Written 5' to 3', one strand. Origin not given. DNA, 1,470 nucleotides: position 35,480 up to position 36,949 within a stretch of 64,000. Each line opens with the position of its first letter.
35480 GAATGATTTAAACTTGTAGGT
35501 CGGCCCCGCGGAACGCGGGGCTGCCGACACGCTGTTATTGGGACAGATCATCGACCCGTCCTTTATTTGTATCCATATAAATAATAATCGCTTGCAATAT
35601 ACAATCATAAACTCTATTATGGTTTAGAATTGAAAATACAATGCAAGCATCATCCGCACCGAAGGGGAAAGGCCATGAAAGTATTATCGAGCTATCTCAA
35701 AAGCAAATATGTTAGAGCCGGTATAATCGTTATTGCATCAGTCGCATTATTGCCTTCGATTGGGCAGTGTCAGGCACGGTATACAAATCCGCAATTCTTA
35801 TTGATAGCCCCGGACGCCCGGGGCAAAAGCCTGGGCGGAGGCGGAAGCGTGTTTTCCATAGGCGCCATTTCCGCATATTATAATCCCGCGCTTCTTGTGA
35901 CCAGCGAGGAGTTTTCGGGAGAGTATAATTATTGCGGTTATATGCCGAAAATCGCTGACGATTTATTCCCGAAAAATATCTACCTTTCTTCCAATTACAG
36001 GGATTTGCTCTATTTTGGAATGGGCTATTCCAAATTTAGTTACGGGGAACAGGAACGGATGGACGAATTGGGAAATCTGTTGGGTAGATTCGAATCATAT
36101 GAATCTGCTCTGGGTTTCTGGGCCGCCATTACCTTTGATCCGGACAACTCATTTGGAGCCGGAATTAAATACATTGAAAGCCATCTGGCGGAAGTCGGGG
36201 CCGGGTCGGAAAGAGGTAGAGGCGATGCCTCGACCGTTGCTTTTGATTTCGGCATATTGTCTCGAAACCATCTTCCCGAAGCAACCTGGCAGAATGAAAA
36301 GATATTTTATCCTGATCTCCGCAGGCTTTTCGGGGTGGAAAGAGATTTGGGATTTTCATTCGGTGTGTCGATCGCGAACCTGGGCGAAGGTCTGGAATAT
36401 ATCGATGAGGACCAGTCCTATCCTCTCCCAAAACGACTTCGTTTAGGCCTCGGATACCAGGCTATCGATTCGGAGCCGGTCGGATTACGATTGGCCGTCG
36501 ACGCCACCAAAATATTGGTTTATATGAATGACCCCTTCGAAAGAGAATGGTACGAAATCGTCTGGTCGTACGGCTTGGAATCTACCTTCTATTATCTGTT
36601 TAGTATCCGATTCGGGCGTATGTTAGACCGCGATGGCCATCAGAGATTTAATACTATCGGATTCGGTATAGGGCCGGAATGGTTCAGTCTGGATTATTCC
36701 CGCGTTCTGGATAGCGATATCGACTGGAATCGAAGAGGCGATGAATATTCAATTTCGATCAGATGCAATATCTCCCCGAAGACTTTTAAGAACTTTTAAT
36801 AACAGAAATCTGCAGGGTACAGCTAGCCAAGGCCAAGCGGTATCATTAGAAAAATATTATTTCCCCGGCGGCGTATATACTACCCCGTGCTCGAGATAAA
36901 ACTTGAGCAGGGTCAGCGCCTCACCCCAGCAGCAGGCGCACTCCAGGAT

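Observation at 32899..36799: Tandem triplication of a signal-peptide protein family, each copy carrying its own conserved terminator-plus-leader cassette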

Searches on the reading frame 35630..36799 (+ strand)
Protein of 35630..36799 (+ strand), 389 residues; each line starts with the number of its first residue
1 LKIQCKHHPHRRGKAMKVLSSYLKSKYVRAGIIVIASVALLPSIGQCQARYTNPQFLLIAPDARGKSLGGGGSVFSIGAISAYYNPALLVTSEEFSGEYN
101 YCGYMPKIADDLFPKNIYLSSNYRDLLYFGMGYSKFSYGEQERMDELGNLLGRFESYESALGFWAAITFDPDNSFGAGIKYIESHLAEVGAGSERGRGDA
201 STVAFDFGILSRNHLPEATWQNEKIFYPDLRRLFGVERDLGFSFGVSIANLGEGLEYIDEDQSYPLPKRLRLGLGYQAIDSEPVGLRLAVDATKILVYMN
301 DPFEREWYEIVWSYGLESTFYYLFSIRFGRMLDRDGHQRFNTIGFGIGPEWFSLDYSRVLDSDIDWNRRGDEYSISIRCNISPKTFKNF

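Call 3: search_protein_families(library=pfam, proteins=[window:35630-36799:+], max_evalue=1)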
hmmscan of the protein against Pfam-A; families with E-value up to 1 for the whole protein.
window:35630-36799:+ (389 aa): 1 family
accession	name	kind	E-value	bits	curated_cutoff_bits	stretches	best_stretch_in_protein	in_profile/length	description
PF19572.5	PorV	-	1.9e-11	44.4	27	1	52-297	11-238/243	Type IX secretion system protein PorV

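Call 4: search_protein_families(library=ncbifam, proteins=[window:35630-36799:+], max_evalue=1)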
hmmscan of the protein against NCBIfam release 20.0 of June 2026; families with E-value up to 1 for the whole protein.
window:35630-36799:+ (389 aa): 3 families
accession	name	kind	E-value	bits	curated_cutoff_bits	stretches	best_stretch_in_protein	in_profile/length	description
NF033709.1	PorV_fam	subfamily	6.6e-44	150.8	90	1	54-359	4-307/326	PorV/PorQ family protein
NF033710.1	T9SS_OM_PorV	equivalog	5e-31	108.2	250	2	51-297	23-250/367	type IX secretion system outer membrane channel protein PorV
NF033711.1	T9SS_PorQ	equivalog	9.7e-15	54.4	220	1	33-188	5-157/335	type IX secretion system protein PorQ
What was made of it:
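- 35675..36799 (+): Copy C, PorV/PorQ-family outer-membrane barrel, 374 aa from ATG 35675 (maximal ORF from TTG 35630). This is P0001. NF033709 150.8 bits (call 4).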

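Call 13: find_homologous_proteins(query=window:35675-36799:+, max_evalue=0.00001)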
Query window:35675-36799:+ (374 aa): 45 proteins with E <= 0.00001 among 5199 candidates.
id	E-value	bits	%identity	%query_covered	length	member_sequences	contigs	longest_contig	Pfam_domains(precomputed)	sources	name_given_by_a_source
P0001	1.8e-252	855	100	100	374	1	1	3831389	PF19572.6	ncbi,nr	ncbi:MAG: PorV/PorQ family protein [Candidatus Zixiibacteriota bacterium]|nr:MAG: PorV/PorQ family p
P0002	2.0e-204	697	87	95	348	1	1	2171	PF19572.6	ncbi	-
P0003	5.7e-178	610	70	99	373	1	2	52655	PF19572.6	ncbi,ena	-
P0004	1.1e-171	589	69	97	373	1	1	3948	PF19572.6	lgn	-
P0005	4.2e-167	574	71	100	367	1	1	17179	PF19572.6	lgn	-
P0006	8.7e-154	530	65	100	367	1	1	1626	PF19572.6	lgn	-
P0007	1.3e-148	513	63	100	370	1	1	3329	PF19572.6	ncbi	-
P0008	2.8e-146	506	62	98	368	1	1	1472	PF19572.6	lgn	-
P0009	6.3e-144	498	64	94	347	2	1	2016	PF19572.6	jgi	jgi:hypothetical protein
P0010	6.7e-142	491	57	99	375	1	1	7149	PF19572.6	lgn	-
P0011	1.1e-139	484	59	100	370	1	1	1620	PF19572.6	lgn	-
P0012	1.5e-136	474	58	98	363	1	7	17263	PF19572.6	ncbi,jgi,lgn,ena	-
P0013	2.1e-134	467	60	95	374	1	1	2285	PF19572.6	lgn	-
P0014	7.4e-130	452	57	100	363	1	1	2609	PF19572.6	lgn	-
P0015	1.0e-129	451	56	96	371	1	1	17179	PF19572.6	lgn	-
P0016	2.0e-129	450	57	95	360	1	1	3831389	PF19572.6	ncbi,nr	ncbi:MAG: PorV/PorQ family protein [Candidatus Zixiibacteriota bacterium]|nr:MAG: PorV/PorQ family p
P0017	6.1e-128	445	55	97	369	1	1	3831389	PF19572.6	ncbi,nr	ncbi:MAG: PorV/PorQ family protein [Candidatus Zixiibacteriota bacterium]|nr:MAG: PorV/PorQ family p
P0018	1.3e-126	441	57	94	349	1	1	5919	PF19572.6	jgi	jgi:hypothetical protein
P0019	4.0e-123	430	54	98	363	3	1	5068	PF19572.6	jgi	jgi:hypothetical protein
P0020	6.8e-123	429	61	89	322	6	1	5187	PF19572.6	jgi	-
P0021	8.3e-123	429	60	89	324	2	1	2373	PF19572.6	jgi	jgi:hypothetical protein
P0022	5.2e-121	423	54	95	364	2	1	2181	PF19572.6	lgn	-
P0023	3.5e-118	413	54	97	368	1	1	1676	PF19572.6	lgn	-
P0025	8.8e-111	389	56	88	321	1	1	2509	PF19572.6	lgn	-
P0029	6.9e-94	333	44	96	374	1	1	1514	PF19572.6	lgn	-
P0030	8.6e-94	333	43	95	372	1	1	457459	PF19572.6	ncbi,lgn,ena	-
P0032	5.8e-86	307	55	68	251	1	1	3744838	PF19572.6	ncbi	ncbi:MAG: PorV/PorQ family protein, partial [Candidatus Zixiibacteriota bacterium]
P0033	2.9e-84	302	42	95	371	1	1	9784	PF19572.6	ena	-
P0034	9.7e-84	300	43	98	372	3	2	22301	PF19572.6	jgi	jgi:hypothetical protein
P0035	2.8e-79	285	42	97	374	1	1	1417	PF19572.6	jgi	jgi:hypothetical protein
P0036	9.7e-79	283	40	97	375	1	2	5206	PF19572.6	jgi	jgi:hypothetical protein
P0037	4.7e-78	281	41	99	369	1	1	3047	PF19572.6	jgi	jgi:hypothetical protein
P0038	2.6e-65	239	39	91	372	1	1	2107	PF19572.6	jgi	jgi:hypothetical protein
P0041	1.2e-16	79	27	91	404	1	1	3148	PF19572.6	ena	-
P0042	2.3e-16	78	26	89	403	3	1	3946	PF19572.6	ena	-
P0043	3.5e-12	64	27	82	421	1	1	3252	PF19572.6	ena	-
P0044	6.5e-10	57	25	91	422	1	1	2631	PF19572.6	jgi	-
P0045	5.0e-6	44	22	81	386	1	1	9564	PF19572.6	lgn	-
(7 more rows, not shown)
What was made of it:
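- Checked: The likely start is ATG 35675 (374 aa), preceded by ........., and this is the form held by NCBI (P0001, 100% identity, call 13).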

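Call 17: find_encoding_contigs(protein=P0003, flank=8000, max_places=3)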
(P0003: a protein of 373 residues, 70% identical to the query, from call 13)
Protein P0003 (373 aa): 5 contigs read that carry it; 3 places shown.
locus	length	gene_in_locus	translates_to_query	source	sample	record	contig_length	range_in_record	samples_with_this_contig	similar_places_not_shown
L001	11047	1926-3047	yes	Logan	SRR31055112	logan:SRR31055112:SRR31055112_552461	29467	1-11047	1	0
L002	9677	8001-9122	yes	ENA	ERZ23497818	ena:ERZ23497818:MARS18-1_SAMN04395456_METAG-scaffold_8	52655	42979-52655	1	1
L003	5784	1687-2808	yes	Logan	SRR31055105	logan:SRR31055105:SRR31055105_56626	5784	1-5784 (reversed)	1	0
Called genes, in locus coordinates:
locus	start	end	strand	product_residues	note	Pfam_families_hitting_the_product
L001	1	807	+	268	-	?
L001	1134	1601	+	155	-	-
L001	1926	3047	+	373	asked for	PF19572:PorV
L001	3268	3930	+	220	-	PF13505:OMP_b-brl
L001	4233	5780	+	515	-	PF00041:fn3 (faint), PF09826:Beta_propel (faint), PF08309:LVIVD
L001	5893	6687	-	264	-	PF02535:Zip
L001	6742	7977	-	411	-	PF05048:NosD (weak), PF13229:Beta_helix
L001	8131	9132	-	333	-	PF00586:AIRS, PF02769:AIRS_C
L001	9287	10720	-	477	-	PF13173:AAA_14, PF13635:DUF4143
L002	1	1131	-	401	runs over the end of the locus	PF13365:Trypsin_2, PF00595:PDZ, PF13180:PDZ_2, PF17820:PDZ_6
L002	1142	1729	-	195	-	PF13490:zf-HC2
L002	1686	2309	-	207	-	PF04542:Sigma70_r2, PF08281:Sigma70_r4_2, PF04545:Sigma70_r4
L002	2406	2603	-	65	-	-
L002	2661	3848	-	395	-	PF04165:DUF401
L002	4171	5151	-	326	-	PF01073:3Beta_HSD, PF01370:Epimerase, PF02719:Polysacc_synt_2, PF04321:RmlD_sub_bind, PF16363:GDP_Man_Dehyd, PF07993:NAD_binding_4 (weak)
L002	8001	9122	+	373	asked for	PF19572:PorV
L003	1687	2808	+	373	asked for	PF19572:PorV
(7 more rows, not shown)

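Call 18: find_encoding_contigs(protein=P0005, flank=8000, max_places=3)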
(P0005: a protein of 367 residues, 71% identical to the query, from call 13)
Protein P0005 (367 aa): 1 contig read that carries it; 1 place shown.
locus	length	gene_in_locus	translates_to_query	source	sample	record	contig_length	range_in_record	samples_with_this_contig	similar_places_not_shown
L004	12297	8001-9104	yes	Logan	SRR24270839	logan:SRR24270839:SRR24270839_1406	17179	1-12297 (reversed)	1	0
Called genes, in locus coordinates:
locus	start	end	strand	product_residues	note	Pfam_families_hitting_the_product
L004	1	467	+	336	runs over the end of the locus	PF10017:Methyltransf_33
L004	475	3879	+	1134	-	PF00384:Molybdopterin, PF01568:Molydop_binding, PF00266:Aminotran_5, PF01041:DegT_DnrJ_EryC1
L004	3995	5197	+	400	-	PF00155:Aminotran_1_2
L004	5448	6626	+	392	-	PF19572:PorV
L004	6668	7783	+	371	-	PF19572:PorV (faint)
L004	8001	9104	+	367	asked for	PF19572:PorV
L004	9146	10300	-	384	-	PF18203:IPTL-CTERM (weak)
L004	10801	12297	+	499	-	?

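Call 19: find_encoding_contigs(protein=P0012, flank=8000, max_places=3)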
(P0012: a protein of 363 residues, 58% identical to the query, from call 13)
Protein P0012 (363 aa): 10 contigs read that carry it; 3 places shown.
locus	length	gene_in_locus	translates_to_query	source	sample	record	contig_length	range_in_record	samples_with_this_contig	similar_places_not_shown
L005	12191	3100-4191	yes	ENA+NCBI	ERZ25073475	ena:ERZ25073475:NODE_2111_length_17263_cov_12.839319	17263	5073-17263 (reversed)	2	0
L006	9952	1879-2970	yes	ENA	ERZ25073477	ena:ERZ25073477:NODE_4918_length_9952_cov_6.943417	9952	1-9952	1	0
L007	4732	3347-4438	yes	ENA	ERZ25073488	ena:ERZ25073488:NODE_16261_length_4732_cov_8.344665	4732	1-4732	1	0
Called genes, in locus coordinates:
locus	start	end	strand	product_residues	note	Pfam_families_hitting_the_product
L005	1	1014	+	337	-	?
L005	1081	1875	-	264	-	PF18928:DUF5677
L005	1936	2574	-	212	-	-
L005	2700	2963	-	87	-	-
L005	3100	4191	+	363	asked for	PF19572:PorV (faint)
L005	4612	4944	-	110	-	PF08327:AHSA1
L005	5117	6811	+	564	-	-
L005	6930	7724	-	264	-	PF02535:Zip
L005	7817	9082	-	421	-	PF22842:Pel9A-like_beta_helix (weak), PF05048:NosD (weak), PF13229:Beta_helix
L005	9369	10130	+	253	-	PF00669:Flagellin_N, PF00700:Flagellin_C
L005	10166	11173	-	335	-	PF00586:AIRS, PF02769:AIRS_C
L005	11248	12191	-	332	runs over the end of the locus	PF14238:DUF4340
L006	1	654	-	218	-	?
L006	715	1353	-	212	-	-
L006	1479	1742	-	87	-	-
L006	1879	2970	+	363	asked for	PF19572:PorV (faint)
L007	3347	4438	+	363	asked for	PF19572:PorV (faint)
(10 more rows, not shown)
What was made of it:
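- Copy number varies from 1 to 3 among relatives (calls 17-19).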

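Call 33: search_solved_structures(query=A3, max_evalue=1, show_alignments=1)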
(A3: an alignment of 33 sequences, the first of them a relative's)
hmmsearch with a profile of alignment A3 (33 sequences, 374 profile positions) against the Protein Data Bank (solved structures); distinct sequences matched with E-value up to 1: 1.
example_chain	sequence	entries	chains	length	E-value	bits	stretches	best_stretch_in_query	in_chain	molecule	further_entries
6h3i_F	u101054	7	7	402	1.4e-76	261.2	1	17-368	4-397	PorV | Type IX secretion system protein PorV domain-containing protein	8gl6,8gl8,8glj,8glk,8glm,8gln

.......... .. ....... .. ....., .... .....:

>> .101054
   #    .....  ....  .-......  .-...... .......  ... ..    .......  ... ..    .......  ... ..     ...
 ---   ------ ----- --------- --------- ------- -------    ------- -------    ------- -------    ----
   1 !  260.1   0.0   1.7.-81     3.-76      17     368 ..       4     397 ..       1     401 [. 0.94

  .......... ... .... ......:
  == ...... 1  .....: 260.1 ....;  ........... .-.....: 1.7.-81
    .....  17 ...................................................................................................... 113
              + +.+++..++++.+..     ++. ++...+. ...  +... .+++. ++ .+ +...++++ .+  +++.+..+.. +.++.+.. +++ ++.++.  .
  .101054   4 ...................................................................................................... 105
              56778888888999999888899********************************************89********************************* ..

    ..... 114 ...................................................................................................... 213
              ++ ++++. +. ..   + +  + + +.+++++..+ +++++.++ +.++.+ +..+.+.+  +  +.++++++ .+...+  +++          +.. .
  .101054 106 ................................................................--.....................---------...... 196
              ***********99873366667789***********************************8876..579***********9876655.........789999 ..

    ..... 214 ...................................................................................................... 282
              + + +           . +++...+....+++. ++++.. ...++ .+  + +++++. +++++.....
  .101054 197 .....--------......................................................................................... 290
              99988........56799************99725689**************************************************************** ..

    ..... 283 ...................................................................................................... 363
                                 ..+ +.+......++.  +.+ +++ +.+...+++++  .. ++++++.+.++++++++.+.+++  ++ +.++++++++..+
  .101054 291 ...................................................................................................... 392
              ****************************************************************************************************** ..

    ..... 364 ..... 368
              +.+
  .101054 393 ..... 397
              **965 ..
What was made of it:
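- On FadL / Toluene_X channels: No FadL chain appears in the PDB profile search (call 33).
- Closest known: PorV. Same: Homologous over the full length (profile E = 1.4e-76, call 33).
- Closest known: PorV. Different: It lacks the roughly 50-residue loop insertion of F. johnsoniae PorV and has its own conserved insertion, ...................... (call 33).
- The A3 profile hits only PorV in the PDB, 6h3i_F at E = 1.4e-76 over the full length (call 33).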

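Call 44: predict_structure(alignment_id=A3)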
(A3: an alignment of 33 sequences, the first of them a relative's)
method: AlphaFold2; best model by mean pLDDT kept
length: 374 residues; sequences in the alignment: 33
mean_pLDDT: 74.3   pTM: 0.73
mean pLDDT of the five models: 74.3, 74.2, 73.6, 70.4, 64.5
residues with pLDDT >= 90: 41; 70-90: 222; 50-70: 64; < 50: 47
segments of 3 or more residues with pLDDT < 50: 1-5, 22-37, 45-57, 175-181, 284-287
pLDDT, mean of each block of 10 residues (from residue 1): 48 58 38 43 51 49 70 74 82 77 85 88 79 78 89 88 90 51 78 91 89 82 85 85 67 83 88 83 55 76 87 80 80 84 74 73 79 57
secondary structure, 60 per line:
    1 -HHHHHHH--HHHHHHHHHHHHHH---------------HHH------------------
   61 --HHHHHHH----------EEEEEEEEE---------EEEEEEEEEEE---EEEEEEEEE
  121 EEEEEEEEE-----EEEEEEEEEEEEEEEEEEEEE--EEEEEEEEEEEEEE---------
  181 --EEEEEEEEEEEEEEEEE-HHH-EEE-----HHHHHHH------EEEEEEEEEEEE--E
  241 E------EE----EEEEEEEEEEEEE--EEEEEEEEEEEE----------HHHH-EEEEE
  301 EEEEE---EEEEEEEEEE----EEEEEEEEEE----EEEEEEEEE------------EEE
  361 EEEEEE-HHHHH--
elements in order: H2-8 H11-24 H63-69 E80-88 E98-108 E112-129 E135-155 E158-171 E183-199 E205-207 H213-219 E226-237 E254-266 E269-280 H291-294 E296-305 E309-318 E323-332 E337-345 E358-366 H368-372
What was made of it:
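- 35675..36799 (+): AF2 model with 14 strands (call 44).
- On PorV/PorQ family (NCBIfam NF033709, Pfam PF19572): The AF2 model of C has 14 main strands, pLDDT 74 (call 44).
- The AF2 model has pLDDT 74, pTM 0.73 and 14 strands (call 44).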

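Call 47: fold_search(model_id=the predicted structure, library=pdb)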
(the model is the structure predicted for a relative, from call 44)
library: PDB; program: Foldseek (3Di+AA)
matches with E <= 10: 1023; with E <= 0.001: 220
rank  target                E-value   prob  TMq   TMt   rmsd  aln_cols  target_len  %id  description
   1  8gl6_F                4.8e-19  1.00  0.71  0.73   4.8       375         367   22  The Type 9 Secretion System in vitro assembled, RemA-CTD substrate bound complex (released 2024-01-31)
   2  6h3i_F                1.8e-16  1.00  0.70  0.75   5.8       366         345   22  Structural snapshots of the Type 9 protein translocon (released 2018-11-07)
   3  3bry_A                4.7e-09  1.00  0.44  0.43  11.3       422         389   13  Crystal structure of the Ralstonia pickettii toluene transporter TbuX (released 2008-06-10)
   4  3brz                  7.8e-09  1.00  0.45  0.42   8.7       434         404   13  Crystal structure of the Pseudomonas putida toluene transporter TodX (released 2008-06-10)
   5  3pgr                  1.0e-08  1.00  0.45  0.45  10.5       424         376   12  Asp348Arg mutant of EcFadL (released 2011-05-25)
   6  3dwo                  2.4e-08  1.00  0.46  0.39  13.2       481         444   13  Crystal structure of a Pseudomonas aeruginosa FadL homologue (released 2008-12-16)
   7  6z37                  4.5e-08  1.00  0.46  0.42   9.3       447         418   13  TodX monoaromatic hydrocarbon channel deltaS2 mutant (released 2020-11-04)
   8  2r88_A                5.4e-08  1.00  0.46  0.47  10.2       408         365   12  Crystal structure of the long-chain fatty acid transporter FadL mutant delta S3 kink (released 2008-09-23)
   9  3pgu                  5.7e-08  1.00  0.44  0.41  12.0       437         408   12  Phe3Glu mutant of EcFadL (released 2011-05-25)
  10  2r89_A                6.4e-08  1.00  0.47  0.49   9.1       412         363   13  Crystal structure of the long-chain fatty acid transporter FadL mutant delta N3 (released 2008-09-23)
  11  2r8a_A                7.6e-08  1.00  0.47  0.48   9.9       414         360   12  Crystal structure of the long-chain fatty acid transporter FadL mutant delta N8 (released 2008-09-23)
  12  3pgs_A                8.5e-08  1.00  0.45  0.40  12.2       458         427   12  Phe3Gly mutant of EcFadL (released 2011-05-25)
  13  2r4o_A                9.5e-08  1.00  0.46  0.42  11.1       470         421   10  Crystal structure of the long-chain fatty acid transporter FadL mutant delta NPA (released 2008-09-16)
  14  6z34                  9.5e-08  1.00  0.45  0.44  11.2       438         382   12  CymD monoaromatic hydrocarbon channel (released 2020-11-04)
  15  3pgs_B                1.2e-07  1.00  0.44  0.40  12.0       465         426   11  Phe3Gly mutant of EcFadL (released 2011-05-25)
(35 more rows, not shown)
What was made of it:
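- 35675..36799 (+): Foldseek top hits 8gl6_F and 6h3i_F, both PorV (call 47).
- On PorV/PorQ family (NCBIfam NF033709, Pfam PF19572): Foldseek top hits are PorV chains 8gl6_F and 6h3i_F at TM 0.70-0.75 (call 47).
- Foldseek gives PorV chains at TM 0.70-0.75, against about 0.45 for FadL and TodX (call 47).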
